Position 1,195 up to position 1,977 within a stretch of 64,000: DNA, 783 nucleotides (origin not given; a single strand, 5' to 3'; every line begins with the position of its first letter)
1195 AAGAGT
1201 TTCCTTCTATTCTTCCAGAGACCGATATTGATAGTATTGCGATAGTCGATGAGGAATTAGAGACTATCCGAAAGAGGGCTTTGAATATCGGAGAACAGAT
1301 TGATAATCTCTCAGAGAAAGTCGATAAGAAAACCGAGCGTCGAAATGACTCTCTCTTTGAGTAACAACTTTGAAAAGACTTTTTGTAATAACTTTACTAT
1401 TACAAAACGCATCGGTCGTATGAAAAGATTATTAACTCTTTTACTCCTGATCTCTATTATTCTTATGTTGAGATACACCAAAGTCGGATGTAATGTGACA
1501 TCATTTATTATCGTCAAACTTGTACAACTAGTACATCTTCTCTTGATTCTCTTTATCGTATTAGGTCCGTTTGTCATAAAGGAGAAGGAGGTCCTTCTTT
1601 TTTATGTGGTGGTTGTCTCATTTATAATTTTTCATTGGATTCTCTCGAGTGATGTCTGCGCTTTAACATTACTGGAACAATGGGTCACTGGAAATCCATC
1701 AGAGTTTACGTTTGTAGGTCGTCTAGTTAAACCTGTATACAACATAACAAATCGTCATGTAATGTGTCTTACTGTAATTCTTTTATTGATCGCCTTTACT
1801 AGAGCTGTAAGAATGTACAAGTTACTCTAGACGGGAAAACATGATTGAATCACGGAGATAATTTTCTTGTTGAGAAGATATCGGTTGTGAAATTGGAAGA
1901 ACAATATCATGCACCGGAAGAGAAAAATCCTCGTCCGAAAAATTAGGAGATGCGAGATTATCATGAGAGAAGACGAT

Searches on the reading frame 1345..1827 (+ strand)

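Call 55: search_protein_families(library=pfam, proteins=[window:1345-1827:+], max_evalue=0.01)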
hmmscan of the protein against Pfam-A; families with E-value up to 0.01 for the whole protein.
window:1345-1827:+ (161 aa): 1 family
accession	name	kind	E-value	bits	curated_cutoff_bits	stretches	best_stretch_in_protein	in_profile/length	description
PF10861.13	DUF2784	-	3.8e-06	27.4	29.7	1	57-153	4-103/109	Protein of Unknown function (DUF2784)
